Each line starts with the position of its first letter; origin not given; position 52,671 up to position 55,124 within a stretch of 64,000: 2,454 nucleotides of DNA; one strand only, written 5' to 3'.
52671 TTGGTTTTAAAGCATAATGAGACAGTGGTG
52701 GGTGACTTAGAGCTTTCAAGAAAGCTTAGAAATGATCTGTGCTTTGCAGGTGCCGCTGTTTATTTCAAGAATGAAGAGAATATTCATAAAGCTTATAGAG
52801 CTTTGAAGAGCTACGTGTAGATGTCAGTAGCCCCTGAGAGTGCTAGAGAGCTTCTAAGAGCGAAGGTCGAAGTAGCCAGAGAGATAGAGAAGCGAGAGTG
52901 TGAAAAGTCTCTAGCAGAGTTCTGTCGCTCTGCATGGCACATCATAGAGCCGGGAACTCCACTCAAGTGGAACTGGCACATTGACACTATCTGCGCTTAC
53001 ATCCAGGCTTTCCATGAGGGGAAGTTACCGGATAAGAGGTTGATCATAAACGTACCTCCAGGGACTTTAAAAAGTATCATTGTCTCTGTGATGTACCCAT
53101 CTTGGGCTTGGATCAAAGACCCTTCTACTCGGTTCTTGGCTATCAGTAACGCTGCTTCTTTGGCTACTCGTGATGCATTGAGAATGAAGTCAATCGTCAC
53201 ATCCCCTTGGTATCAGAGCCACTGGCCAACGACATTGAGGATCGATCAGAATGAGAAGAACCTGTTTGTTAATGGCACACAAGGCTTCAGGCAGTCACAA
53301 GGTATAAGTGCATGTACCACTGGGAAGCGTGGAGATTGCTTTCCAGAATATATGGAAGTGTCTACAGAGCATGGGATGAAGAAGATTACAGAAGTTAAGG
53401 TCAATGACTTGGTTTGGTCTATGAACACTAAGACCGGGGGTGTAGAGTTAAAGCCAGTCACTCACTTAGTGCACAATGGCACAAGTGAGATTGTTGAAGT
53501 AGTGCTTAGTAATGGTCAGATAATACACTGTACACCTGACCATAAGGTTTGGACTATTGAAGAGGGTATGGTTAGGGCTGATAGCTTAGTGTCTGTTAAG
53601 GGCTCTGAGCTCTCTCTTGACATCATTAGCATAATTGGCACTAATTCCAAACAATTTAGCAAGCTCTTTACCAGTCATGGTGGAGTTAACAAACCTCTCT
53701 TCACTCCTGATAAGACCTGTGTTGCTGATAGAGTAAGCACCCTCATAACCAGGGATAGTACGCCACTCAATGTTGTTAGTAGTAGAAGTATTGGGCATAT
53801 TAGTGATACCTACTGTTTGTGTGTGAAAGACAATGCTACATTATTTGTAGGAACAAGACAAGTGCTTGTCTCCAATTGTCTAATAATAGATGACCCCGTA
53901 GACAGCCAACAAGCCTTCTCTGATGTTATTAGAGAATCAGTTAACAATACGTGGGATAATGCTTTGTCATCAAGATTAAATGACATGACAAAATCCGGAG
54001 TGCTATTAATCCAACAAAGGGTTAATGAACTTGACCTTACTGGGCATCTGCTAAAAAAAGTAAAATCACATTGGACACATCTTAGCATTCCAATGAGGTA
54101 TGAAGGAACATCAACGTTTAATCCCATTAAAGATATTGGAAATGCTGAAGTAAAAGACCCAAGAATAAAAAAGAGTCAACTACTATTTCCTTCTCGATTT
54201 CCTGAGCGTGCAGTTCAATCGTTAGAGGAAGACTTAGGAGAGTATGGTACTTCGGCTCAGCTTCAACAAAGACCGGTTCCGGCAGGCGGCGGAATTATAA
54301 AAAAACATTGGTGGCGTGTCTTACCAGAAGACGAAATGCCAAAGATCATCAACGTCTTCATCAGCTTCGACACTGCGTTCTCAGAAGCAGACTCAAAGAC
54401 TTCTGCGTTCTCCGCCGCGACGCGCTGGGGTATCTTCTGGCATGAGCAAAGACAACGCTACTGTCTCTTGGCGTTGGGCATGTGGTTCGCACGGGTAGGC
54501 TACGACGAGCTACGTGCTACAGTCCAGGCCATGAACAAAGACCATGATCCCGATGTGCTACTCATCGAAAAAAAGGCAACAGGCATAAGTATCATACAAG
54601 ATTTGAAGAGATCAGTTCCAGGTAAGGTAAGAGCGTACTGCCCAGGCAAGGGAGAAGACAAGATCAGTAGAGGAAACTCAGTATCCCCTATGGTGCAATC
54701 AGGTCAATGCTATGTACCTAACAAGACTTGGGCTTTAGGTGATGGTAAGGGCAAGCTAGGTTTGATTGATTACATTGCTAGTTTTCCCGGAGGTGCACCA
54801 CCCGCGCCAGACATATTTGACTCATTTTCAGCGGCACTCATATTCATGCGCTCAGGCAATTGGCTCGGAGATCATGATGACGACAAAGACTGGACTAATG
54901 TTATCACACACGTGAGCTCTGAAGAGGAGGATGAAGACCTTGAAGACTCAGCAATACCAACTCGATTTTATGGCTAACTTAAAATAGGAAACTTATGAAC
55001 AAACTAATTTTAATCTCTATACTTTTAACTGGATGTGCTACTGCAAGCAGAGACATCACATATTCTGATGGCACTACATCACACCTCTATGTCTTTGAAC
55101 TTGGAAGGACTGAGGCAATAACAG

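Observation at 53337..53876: Mini-intein inserted at the Walker B motif of the large terminase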

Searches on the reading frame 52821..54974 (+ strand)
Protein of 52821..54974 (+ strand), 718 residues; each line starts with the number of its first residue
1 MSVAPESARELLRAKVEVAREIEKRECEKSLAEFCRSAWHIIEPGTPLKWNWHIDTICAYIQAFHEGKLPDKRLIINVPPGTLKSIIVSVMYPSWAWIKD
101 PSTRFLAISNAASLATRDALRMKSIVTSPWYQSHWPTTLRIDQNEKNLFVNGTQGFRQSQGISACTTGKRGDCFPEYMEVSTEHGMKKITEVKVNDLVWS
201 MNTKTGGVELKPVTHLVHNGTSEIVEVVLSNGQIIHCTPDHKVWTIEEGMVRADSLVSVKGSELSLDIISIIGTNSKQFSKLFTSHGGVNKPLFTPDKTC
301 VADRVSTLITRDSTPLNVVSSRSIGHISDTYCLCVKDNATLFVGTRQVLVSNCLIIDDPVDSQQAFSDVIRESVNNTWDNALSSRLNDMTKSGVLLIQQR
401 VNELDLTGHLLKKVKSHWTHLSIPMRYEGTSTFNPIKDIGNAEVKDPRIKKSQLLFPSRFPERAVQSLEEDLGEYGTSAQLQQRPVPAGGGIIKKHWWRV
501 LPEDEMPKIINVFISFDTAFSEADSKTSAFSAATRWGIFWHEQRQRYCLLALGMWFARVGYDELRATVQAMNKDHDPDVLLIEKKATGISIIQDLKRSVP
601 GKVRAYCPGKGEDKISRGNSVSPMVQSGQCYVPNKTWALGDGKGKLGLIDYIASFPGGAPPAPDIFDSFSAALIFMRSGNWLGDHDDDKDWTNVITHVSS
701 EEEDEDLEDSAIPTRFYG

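Call 3: search_protein_families(library=pfam, max_evalue=1, proteins=[window:52821-54974:+])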
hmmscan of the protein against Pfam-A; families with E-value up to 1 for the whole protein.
window:52821-54974:+ (718 aa): 4 families
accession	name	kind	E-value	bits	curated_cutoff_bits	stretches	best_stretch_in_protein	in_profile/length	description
PF14890.11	Intein_splicing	-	3.4e-09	37.1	35.8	1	185-340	7-145/155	Intein splicing domain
PF01079.26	Hint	-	8.1e-06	26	29.7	1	168-247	8-90/213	Hint module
PF07591.16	PT-HINT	-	0.00022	21.9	27.7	1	180-256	2-81/137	Pretoxin HINT domain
PF17289.8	Terminase_6C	-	0.14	12.5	22.6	1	567-636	45-115/155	Terminase RNaseH-like domain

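Call 7: search_dna_similar(query=window:52821-54974:+, collection=phages, mode=protein, max_rows=30)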
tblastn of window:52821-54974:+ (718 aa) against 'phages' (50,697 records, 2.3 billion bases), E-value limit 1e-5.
Records with a match: 1295; places in all: 1296; records where one place covers at least 80% of the query: 12.
Best place of each record, by identity: <60% 1295.
By first word of the organism name: Klebsiella 399; Escherichia 212; Vibrio 97; Microbacterium 53; Acinetobacter 51; Brucella 41; Bacteriophage 33; Helicobacter 31; Aeromonas 27; Yersinia 25; and 57 more.
By host as written in the record: Klebsiella pneumoniae 195; - 180; Escherichia coli 55; Escherichia coli DSM 12242 43; Microbacterium foliorum NRRL B-24224 27; Helicobacter pylori 25; Campylobacter jejuni 20; Acinetobacter baumannii 20; and 357 more.
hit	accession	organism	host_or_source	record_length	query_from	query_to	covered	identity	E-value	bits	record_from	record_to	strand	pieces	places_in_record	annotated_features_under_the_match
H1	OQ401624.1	Roseobacter phage CRP-902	Roseobacter sp. FZCC0083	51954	21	690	76%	37.3%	2e-58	346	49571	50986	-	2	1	terminase large subunit | terminase small subunit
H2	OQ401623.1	Roseobacter phage CRP-901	Roseobacter sp. FZCC0083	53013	21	690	76%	37.1%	5e-60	352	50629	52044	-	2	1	terminase large subunit | terminase small subunit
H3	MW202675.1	Caudoviricetes sp.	Manatee Spring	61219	18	677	69%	35.8%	7e-39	308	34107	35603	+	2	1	terminase large subunit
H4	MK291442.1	Paracoccus phage vB_PkoS_Pkon1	Paracoccus kondratievae NCIMB 13773T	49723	22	680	67%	36.0%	7e-35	277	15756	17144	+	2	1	terminase large subunit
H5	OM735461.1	Escherichia phage BUCT618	Escherichia coli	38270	19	633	86%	27.1%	9e-22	183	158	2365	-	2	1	terminase large subunit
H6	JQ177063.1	Aeromonas phage vB_AsaM-56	Aeromonas salmonicida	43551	5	673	68%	33.7%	8e-36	264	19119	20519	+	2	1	putative TerL large-subunit terminase | putative TerS small-subunit terminase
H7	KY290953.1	Aeromonas phage 51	Aeromonas salmonicida HER1108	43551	5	673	68%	33.7%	8e-36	264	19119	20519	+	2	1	terminase large subunit | terminase small subunit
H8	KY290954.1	Aeromonas phage 56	Aeromonas salmonicida HER1084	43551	5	673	68%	33.7%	8e-36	264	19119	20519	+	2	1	terminase large subunit | terminase small subunit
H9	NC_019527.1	Aeromonas phage vB_AsaM-56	Aeromonas salmonicida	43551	5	673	68%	33.7%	8e-36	264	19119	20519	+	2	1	terminase large subunit | putative TerS small-subunit terminase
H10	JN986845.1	Escherichia phage vB_EcoS_ACG-M12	Escherichia coli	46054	28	633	84%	26.7%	2e-9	130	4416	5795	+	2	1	putative terminase large subunit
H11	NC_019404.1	Escherichia phage vB_EcoS_ACG-M12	Escherichia coli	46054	28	633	84%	26.7%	2e-9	130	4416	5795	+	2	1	terminase large subunit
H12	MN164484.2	Escherichia virus ECH1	Escherichia coli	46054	28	633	84%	26.7%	2e-9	130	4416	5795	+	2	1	putative terminase large subunit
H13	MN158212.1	Escherichia phage BEK1-1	Escherichia coli K514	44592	28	633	84%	26.5%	2e-8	127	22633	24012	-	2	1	terminase large subunit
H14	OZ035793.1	Veterinaerplatzvirus T145P1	-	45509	28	633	84%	26.2%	2e-8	125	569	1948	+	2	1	record has no annotation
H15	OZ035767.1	Veterinaerplatzvirus T145P1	-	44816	28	633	84%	26.2%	2e-8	125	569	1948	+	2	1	record has no annotation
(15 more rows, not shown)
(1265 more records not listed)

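Call 8: find_homologous_proteins(query=window:52821-54974:+)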
Query window:52821-54974:+ (718 aa): 840 proteins with E <= 0.001 among 8000 candidates; the best 120 are listed.
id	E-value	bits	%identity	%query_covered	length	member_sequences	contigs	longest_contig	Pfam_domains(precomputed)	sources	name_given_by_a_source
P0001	0.0e+0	1460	100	87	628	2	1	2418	PF01079.26,PF14890.12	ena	-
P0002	3.1e-297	1006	63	60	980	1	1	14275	PF14890.12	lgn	-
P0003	8.0e-295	998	61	62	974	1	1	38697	PF07591.16,PF17289.9,PF14890.12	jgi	-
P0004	6.0e-286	968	62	60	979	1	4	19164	PF07591.16,PF14890.12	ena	-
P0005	6.3e-275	932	56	99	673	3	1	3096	PF07591.16,PF14890.12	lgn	-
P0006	2.3e-251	854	52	100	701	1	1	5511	PF01079.26,PF14890.12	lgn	-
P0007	4.5e-240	817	65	50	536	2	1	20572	PF17289.9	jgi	jgi:phage terminase large subunit-like protein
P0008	5.2e-239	813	66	51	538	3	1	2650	PF17289.9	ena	-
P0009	2.0e-232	791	68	47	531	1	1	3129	-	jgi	-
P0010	2.3e-231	788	62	50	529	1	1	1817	-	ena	-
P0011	6.2e-231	787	66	50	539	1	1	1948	-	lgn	-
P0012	1.4e-229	782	63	49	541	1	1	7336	-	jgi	-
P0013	3.4e-229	781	66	50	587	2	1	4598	-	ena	-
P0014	5.0e-227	774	61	50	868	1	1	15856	PF14890.12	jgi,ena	jgi:phage terminase large subunit-like protein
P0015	1.9e-226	772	64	50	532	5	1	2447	-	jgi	-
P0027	5.4e-213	727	67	44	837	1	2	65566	PF17289.9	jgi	jgi:phage terminase large subunit-like protein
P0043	8.2e-206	704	60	30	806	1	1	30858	-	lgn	-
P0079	5.5e-178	612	42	58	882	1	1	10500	PF17289.9,PF14890.12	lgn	-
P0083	3.6e-153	529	46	48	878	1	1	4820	PF14890.12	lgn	-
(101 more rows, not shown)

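Call 13: find_encoding_contigs(protein=P0002, flank=3000, max_places=2)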
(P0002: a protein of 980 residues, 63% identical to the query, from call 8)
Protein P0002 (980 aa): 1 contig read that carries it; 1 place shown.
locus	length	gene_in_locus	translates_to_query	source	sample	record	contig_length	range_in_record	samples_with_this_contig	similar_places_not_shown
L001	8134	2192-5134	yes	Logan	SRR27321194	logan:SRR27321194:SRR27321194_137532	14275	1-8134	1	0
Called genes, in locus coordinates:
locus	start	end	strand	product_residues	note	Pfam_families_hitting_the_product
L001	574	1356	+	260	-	PF05443:ROS_MUCR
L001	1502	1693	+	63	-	-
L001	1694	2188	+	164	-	PF13392:HNH_3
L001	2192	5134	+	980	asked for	PF14890:Intein_splicing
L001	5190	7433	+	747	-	-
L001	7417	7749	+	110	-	-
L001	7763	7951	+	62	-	-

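Call 14: find_encoding_contigs(protein=P0003, flank=3000, max_places=2)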
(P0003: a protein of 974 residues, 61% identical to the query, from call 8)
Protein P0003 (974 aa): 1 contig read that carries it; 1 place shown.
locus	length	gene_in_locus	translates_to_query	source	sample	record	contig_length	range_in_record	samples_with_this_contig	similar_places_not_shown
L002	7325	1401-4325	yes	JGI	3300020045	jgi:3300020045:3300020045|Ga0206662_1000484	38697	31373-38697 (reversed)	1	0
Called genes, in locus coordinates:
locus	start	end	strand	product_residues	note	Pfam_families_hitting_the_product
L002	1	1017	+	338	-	?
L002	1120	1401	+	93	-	-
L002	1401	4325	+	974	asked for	PF07591:PT-HINT (weak), PF14890:Intein_splicing, PF17289:Terminase_6C (weak)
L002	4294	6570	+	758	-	-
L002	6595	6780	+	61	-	-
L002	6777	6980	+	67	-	-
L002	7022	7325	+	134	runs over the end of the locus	PF00166:Cpn10 (weak)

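Call 15: find_encoding_contigs(protein=P0004, flank=3000, max_places=2)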
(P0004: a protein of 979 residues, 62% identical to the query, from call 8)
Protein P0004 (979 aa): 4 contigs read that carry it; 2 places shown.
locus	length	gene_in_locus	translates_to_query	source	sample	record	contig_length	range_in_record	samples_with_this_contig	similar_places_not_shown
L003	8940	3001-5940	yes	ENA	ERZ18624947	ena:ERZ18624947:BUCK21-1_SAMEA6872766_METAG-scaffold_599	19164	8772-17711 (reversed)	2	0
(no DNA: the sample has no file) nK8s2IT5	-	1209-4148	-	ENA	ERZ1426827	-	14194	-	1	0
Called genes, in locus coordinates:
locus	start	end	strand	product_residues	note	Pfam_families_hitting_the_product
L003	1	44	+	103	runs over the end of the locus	-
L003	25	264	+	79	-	-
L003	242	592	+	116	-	PF27127:YfdP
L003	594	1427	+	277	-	PF10065:DUF2303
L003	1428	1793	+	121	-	-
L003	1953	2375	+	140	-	-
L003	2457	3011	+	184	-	-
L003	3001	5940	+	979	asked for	PF07591:PT-HINT (faint), PF14890:Intein_splicing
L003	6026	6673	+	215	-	-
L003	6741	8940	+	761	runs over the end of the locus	PF23899:SU10_portal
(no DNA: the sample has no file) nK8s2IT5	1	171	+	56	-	?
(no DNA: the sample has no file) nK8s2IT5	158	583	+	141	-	-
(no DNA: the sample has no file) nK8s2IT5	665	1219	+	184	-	-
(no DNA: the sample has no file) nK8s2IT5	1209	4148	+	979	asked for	PF07591:PT-HINT (faint), PF14890:Intein_splicing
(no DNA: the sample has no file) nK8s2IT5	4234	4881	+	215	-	-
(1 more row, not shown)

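Call 19: search_protein_families(library=pfam, max_evalue=0.01, proteins=[L001:2966-3955:-, L002:2154-3191:-, L003:3778-4761:-])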
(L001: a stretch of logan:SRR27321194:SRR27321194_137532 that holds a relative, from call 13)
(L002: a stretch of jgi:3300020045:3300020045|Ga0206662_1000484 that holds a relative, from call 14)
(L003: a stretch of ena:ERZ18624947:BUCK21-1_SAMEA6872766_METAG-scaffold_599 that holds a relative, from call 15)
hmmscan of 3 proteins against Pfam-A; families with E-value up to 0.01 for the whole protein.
L001:2966-3955:- (330 aa): 6 families
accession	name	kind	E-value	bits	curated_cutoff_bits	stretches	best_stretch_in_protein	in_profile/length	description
PF07463.16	NUMOD4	-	2.2e-10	41.1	23.4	1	11-64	2-44/49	NUMOD4 motif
PF13392.12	HNH_3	-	8.1e-08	32.2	24.8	1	78-121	2-44/46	HNH endonuclease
PF13518.12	HTH_28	-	0.00051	20.5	25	0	257-278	13-34/52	Helix-turn-helix domain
PF13384.12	HTH_23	-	0.00094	19.4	24.6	0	257-279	18-40/50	Homeodomain-like domain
PF08279.18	HTH_11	-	0.0057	17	25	0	258-273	17-32/55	HTH domain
PF00376.29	MerR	-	0.0071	16.6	28.2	0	217-239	5-26/38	MerR family regulatory protein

L002:2154-3191:- (346 aa): 4 families
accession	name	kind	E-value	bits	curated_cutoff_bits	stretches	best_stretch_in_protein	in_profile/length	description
PF13392.12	HNH_3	-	7.2e-14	51.6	24.8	1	93-136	2-44/46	HNH endonuclease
PF07463.16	NUMOD4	-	1.3e-09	38.6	23.4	1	28-80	1-45/49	NUMOD4 motif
PF12728.13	HTH_17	-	0.0046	17.6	27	0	274-300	3-30/51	Helix-turn-helix domain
PF13518.12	HTH_28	-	0.0048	17.4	25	0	223-248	10-34/52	Helix-turn-helix domain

L003:3778-4761:- (328 aa): 2 families
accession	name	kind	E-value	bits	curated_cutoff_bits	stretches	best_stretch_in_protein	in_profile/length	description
PF13392.12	HNH_3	-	1.2e-13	50.9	24.8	1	77-120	2-44/46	HNH endonuclease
PF07463.16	NUMOD4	-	1.8e-09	38.1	23.4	1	12-62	3-43/49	NUMOD4 motif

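Call 22: find_encoding_contigs(protein=P0079, flank=2000, max_places=1)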
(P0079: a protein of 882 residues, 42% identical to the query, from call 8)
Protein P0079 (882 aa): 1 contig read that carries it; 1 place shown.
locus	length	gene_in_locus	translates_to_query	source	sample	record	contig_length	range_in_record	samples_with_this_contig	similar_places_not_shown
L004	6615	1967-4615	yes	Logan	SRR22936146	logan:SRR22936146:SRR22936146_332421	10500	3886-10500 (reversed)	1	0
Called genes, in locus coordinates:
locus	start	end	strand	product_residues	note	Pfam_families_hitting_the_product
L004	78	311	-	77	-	-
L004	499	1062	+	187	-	-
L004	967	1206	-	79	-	-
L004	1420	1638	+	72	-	-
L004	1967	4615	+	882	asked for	PF14890:Intein_splicing (weak), PF17289:Terminase_6C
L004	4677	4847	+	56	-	-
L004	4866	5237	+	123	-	-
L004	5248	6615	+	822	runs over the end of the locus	-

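Call 23: find_encoding_contigs(protein=P0014, flank=2000, max_places=1)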
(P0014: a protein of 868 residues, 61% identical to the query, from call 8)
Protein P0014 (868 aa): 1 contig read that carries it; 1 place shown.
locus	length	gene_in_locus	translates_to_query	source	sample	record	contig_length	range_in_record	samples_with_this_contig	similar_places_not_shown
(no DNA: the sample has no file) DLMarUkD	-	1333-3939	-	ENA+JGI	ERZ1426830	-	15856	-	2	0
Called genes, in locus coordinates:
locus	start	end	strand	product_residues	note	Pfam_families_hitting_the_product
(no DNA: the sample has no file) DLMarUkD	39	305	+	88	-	-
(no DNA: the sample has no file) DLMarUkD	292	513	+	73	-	-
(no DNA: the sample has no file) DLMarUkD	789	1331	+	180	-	-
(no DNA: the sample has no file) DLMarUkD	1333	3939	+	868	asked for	PF14890:Intein_splicing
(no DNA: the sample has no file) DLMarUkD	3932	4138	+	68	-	-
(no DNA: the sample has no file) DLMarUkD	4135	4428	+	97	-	-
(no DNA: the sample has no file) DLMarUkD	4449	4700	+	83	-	-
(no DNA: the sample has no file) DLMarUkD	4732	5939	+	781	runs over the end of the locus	PF23899:SU10_portal (faint)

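Call 24: find_encoding_contigs(protein=P0083, flank=2000, max_places=1)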
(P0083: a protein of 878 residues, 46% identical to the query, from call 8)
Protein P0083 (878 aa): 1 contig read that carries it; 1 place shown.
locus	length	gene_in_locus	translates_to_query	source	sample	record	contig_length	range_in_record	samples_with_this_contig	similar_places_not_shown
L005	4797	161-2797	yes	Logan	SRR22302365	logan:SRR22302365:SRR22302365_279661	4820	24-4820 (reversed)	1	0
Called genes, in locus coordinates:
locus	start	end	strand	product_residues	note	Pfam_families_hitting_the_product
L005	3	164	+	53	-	?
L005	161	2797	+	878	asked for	PF14890:Intein_splicing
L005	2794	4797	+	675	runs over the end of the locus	?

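Call 31: find_related_loci(query=A1, collection=viral_contigs, flank=2500)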
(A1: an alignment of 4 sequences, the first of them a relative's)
Query A1 (328 aa) in viral_contigs; peptide patterns used: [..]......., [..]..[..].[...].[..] (x = any residue, [..] = any of these).
187 stretches matched a pattern; 151 encode a relative of the query (tblastn E <= 1e-3); the best 80 are kept; 79 distinct loci.
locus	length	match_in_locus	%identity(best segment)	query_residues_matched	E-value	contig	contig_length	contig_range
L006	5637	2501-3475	59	1-326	2e-129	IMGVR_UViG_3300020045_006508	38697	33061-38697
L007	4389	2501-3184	43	5-233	2e-47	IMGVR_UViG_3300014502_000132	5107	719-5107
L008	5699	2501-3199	40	7-233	3e-44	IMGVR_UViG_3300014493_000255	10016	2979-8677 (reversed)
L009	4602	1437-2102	40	12-231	2e-40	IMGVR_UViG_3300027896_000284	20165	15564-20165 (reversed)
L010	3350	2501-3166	40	12-231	2e-40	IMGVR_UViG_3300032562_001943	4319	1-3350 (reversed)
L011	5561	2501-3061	40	11-192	5e-38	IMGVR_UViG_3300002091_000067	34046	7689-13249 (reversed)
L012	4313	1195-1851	37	12-232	6e-35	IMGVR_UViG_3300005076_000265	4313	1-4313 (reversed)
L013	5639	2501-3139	34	1-232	4e-33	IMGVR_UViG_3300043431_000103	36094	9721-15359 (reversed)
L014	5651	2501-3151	34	3-235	1e-31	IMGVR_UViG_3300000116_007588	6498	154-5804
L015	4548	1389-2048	35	5-232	9e-32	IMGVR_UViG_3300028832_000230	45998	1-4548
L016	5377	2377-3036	36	5-232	2e-31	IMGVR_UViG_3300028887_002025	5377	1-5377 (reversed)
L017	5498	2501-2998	39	11-181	7e-27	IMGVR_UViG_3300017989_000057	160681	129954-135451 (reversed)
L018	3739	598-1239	33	11-232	2e-25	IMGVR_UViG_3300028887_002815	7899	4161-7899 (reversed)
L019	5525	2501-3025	36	4-187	1e-24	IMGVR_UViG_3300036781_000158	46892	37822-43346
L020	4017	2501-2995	32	11-174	8e-24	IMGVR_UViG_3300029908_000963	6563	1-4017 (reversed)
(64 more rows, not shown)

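Call 64: search_solved_structures(query=A3, max_evalue=1, show_alignments=2)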
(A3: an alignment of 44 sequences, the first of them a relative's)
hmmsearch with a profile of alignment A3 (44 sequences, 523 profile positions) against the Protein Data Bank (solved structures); distinct sequences matched with E-value up to 1: 2.
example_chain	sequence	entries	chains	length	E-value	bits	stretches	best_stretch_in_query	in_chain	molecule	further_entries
8dgc_E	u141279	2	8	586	0.027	16.4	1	62-173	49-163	Terminase, large subunit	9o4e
4bij_A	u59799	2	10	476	0.045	15.6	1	62-173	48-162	DNA MATURASE B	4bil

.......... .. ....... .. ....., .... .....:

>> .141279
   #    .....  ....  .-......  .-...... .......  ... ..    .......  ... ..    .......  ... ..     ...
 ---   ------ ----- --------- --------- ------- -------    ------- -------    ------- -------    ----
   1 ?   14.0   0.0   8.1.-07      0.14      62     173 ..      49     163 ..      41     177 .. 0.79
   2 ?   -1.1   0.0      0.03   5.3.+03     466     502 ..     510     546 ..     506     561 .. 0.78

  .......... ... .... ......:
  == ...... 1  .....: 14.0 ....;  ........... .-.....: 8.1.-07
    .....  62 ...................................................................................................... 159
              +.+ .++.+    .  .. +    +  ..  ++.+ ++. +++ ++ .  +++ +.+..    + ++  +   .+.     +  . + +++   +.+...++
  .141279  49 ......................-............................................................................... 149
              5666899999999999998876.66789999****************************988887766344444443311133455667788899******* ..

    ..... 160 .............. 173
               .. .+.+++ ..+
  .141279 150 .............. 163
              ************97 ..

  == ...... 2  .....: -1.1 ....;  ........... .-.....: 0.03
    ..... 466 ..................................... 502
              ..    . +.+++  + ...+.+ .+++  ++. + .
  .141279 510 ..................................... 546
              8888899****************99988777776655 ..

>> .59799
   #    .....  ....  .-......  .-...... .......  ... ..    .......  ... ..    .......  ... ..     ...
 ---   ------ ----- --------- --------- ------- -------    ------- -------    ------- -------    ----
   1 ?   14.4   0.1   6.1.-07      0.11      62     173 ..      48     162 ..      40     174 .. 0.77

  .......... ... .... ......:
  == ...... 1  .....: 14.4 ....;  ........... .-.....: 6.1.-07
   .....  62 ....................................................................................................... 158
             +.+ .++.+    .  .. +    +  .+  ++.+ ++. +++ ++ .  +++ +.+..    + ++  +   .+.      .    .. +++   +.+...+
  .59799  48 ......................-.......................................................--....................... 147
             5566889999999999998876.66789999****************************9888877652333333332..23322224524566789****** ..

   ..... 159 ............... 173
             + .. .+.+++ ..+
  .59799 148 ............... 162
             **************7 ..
